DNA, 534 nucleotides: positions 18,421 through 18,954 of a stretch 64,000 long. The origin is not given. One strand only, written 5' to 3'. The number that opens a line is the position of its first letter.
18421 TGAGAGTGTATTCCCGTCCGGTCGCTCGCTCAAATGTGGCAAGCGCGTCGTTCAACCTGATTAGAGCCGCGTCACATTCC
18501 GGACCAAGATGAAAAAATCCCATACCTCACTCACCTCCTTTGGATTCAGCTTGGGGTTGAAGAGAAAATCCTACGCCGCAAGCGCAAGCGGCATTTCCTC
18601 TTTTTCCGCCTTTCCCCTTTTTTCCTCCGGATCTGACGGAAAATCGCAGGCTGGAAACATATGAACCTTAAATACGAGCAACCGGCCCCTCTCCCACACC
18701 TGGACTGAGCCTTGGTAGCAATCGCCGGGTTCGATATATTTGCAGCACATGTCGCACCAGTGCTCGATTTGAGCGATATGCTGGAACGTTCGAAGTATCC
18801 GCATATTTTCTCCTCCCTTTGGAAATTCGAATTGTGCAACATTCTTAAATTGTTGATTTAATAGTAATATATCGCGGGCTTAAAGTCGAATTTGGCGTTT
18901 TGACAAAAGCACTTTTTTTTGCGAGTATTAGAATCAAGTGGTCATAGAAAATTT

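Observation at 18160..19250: GC-rich about 1.1-kb patch with two small orphan ORFs and a structured-looking non-coding stretch upstream of prfA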

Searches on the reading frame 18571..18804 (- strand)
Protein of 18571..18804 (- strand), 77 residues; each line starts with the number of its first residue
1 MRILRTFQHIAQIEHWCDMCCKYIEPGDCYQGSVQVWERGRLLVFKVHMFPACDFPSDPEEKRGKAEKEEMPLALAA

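Call 8: search_protein_families(library=ncbifam, proteins=[window:18571-18804:-], max_evalue=1)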
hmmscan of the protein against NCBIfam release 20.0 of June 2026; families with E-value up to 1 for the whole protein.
window:18571-18804:- (77 aa): 0 families

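Call 11: search_protein_families(library=pfam, proteins=[window:18571-18804:-], max_evalue=1)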
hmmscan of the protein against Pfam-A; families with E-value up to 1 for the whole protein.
window:18571-18804:- (77 aa): 0 families

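Call 12: search_protein_families(library=phrogs, proteins=[window:18571-18804:-], max_evalue=1)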
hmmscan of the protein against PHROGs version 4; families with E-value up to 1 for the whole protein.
window:18571-18804:- (77 aa): 2 families
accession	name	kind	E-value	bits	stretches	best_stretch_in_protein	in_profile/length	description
phrog_7314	-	unknown function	0.0015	19.7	1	10-39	10-39/134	-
phrog_19515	-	unknown function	0.16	13.4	1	13-38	35-60/117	-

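Call 13: search_protein_families(library=padloc, proteins=[window:18571-18804:-], max_evalue=1)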
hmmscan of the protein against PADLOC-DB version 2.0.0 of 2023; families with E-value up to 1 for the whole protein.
window:18571-18804:- (77 aa): 0 families

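Call 14: find_homologous_proteins(query=window:18571-18804:-, max_evalue=0.01)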
Query window:18571-18804:- (77 aa): 3 proteins with E <= 0.01 among 4 candidates.
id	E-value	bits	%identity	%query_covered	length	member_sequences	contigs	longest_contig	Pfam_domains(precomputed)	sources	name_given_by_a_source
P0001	8.4e-49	181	100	100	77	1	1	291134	-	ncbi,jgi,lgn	ncbi:MAG: hypothetical protein WC831_00995 [Parcubacteria group bacterium]|jgi:hypothetical protein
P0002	4.9e-36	140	74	100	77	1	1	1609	-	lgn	-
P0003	1.4e-34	135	74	100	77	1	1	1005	-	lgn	-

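Call 20: find_encoding_contigs(protein=P0002, flank=4000, max_places=3)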
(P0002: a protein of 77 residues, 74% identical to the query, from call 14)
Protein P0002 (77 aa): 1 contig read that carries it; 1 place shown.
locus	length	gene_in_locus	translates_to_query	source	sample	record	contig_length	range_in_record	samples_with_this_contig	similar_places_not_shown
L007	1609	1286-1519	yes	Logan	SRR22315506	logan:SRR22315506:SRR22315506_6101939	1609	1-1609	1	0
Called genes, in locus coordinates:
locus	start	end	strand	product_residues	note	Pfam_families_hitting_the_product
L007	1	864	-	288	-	?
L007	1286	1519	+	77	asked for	-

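Call 21: find_encoding_contigs(protein=P0003, flank=4000, max_places=3)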
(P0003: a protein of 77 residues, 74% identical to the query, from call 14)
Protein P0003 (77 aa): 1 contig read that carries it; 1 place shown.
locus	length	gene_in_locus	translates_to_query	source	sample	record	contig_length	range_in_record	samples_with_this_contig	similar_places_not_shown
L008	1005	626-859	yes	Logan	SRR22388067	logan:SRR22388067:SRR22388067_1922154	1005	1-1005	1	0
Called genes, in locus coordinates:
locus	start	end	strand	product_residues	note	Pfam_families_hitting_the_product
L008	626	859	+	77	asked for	-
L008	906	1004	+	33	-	?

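Call 59: predict_structure(alignment_id=A5)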
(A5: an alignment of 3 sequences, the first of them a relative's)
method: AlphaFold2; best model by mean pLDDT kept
length: 77 residues; sequences in the alignment: 3
mean_pLDDT: 46.7   pTM: 0.28
mean pLDDT of the five models: 46.7, 45.7, 44.6, 44.3, 39.5
residues with pLDDT >= 90: 0; 70-90: 0; 50-70: 24; < 50: 53
segments of 3 or more residues with pLDDT < 50: 1-25, 50-59, 61-67, 69-77
pLDDT, mean of each block of 10 residues (from residue 1): 35 45 50 60 55 47 46 31
secondary structure, 60 per line:
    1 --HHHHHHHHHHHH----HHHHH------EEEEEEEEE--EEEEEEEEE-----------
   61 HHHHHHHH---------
elements in order: H3-14 H19-23 E30-38 E41-49 H61-68

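Call 63: search_protein_representatives(alignment_id=A5)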
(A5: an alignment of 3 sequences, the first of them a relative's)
Query: 3 sequences, 77 profile positions. Proteins with E-value up to 0.001 (for the whole library): 236; up to 1e-10: 69; up to 1e-30: 0. The best 150 are listed.
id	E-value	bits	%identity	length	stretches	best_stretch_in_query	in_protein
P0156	3.4e-24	100.8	-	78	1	1-70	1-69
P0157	2.9e-23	97.8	-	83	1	1-63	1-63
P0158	1.9e-22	95.2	-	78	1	1-69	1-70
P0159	1.9e-22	95.2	-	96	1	1-63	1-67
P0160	3.1e-21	91.3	-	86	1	1-64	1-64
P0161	7.1e-21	90.1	-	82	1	3-76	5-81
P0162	8.6e-21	89.9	-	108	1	2-76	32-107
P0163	9.4e-21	89.7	-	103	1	1-67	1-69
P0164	2.3e-20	88.5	-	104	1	2-69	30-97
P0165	4.9e-20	87.4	-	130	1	2-69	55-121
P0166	1.4e-19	86.0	-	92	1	2-67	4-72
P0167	1.4e-19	85.9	-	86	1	1-68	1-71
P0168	2.1e-19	85.4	-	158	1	1-71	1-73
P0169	4.6e-19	84.3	-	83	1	2-76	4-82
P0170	5.5e-19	84.1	-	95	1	1-63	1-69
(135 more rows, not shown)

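Call 66: search_protein_families(library=pfam, alignment_id=A6, max_evalue=0.01)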
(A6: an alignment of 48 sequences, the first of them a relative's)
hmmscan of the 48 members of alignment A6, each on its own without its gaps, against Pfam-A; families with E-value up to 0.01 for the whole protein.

A. member 1, P0001 (77 aa): 0 families

B. families by the number of members that match (of 48 scanned): 0 families

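Call 67: search_solved_structures(query=A6, max_evalue=1)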
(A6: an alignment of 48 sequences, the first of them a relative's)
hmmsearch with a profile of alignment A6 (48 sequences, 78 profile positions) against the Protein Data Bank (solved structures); distinct sequences matched with E-value up to 1: 0.

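Call 69: search_protein_families(library=phrogs, alignment_id=A6, max_evalue=0.001)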
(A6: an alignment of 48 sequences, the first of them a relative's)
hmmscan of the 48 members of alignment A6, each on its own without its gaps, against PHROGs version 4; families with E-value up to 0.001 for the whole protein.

A. member 1, P0001 (77 aa): 0 families

B. families by the number of members that match (of 48 scanned): 1 family
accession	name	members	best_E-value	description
phrog_7314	-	21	1.9e-08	-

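Call 74: find_related_loci(query=A7, collection=viral_contigs, flank=3000)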
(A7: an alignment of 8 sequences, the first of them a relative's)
Query A7 (77 aa) in viral_contigs; peptide patterns used: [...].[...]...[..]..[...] (x = any residue, [..] = any of these).
8 stretches matched a pattern, but none encodes a relative of the query by tblastn (E <= 1e-3).

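Call 75: find_related_loci(query=A7, collection=metagenome_contigs, flank=2500)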
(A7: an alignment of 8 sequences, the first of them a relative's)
Query A7 (77 aa) in metagenome_contigs; peptide patterns used: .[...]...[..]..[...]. (x = any residue, [..] = any of these).
156 stretches matched a pattern; 17 encode a relative of the query (tblastn E <= 1e-3); 17 distinct loci.
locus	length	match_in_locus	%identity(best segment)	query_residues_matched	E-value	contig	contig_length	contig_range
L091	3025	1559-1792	56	1-77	1e-25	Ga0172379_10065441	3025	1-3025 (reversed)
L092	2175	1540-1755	57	1-70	4e-24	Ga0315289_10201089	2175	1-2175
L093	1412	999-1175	54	2-60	5e-21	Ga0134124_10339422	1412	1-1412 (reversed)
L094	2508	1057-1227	54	4-60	7e-21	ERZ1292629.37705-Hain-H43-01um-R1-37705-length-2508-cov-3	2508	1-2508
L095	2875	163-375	48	1-68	3e-20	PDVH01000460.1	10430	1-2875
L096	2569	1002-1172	53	4-60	2e-20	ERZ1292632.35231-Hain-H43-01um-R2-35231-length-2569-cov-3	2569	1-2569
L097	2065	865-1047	49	2-62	4e-20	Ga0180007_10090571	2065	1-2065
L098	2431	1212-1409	49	1-68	3e-18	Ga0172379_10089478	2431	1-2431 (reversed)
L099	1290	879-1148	36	1-77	1e-16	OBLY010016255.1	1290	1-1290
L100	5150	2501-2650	52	3-49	1e-14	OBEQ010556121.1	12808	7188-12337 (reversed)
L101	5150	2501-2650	52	3-49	1e-14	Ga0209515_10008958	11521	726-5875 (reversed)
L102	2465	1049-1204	45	6-58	3e-14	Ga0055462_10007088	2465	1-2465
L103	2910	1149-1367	37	1-73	7e-14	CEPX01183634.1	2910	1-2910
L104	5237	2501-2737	40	1-77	1e-13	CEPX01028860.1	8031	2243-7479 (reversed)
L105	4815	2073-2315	39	1-75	1e-10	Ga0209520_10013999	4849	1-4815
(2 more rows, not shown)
